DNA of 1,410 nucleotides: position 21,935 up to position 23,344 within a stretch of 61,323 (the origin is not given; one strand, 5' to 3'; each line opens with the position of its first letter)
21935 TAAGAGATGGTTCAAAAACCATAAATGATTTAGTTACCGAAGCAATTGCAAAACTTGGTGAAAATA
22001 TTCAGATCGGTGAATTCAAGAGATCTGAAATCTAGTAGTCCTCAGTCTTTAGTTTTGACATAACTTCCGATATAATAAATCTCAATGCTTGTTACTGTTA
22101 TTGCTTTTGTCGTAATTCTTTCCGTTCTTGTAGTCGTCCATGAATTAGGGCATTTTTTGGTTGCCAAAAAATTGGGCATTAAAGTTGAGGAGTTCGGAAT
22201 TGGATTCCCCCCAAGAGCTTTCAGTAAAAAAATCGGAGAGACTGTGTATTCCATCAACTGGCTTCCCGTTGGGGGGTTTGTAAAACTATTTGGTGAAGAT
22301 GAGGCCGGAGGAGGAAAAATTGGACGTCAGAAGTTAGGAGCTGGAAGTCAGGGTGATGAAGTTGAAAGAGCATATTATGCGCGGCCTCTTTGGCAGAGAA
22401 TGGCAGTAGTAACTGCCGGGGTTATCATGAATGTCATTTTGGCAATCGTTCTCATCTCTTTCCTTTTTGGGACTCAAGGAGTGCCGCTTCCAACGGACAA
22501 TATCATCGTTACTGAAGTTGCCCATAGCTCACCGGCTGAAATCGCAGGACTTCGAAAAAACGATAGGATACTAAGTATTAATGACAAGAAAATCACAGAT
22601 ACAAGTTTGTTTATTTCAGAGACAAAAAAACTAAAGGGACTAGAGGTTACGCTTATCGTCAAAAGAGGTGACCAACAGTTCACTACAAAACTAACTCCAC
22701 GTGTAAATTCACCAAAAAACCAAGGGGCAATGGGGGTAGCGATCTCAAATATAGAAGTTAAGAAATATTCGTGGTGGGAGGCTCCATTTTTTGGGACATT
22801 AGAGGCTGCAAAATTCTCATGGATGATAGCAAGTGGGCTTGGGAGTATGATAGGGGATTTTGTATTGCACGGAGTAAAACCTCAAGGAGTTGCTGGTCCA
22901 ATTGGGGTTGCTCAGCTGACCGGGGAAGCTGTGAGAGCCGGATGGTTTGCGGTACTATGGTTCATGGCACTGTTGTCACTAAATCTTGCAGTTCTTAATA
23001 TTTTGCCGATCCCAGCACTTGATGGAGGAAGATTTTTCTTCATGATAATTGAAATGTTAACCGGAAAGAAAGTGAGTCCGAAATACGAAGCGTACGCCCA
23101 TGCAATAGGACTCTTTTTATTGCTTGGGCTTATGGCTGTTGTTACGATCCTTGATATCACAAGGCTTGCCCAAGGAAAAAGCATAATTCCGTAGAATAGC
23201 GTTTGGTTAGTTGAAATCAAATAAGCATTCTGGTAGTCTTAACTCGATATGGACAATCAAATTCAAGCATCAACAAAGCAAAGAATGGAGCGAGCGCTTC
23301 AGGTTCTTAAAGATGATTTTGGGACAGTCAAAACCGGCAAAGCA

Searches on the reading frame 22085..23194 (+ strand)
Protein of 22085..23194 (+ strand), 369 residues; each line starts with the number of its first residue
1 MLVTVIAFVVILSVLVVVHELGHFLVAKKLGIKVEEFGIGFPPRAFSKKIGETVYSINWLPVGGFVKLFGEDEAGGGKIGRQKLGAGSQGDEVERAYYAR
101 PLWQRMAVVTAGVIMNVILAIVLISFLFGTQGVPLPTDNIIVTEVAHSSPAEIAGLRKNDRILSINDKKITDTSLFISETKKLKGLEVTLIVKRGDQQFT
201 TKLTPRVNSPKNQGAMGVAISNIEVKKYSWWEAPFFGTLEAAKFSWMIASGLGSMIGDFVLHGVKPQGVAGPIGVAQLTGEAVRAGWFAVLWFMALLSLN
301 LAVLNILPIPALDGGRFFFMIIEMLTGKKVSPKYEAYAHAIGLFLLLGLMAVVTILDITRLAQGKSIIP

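Call 73: search_protein_families(library=pfam, proteins=[window:22085-23194:+], max_evalue=0.00001)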
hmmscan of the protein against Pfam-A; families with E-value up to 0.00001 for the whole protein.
window:22085-23194:+ (369 aa): 4 families
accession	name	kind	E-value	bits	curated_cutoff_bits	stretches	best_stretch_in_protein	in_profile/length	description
PF02163.28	Peptidase_M50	-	1.6e-60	204.6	27.2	1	7-348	1-220/221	Peptidase family M50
PF13180.12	PDZ_2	-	7.3e-11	42.6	27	1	137-202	11-77/80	PDZ domain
PF17820.7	PDZ_6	-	1.6e-08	34.6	27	1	141-174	1-34/54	PDZ domain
PF00595.29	PDZ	-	3.3e-08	34.2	23.2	1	138-192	25-80/81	PDZ domain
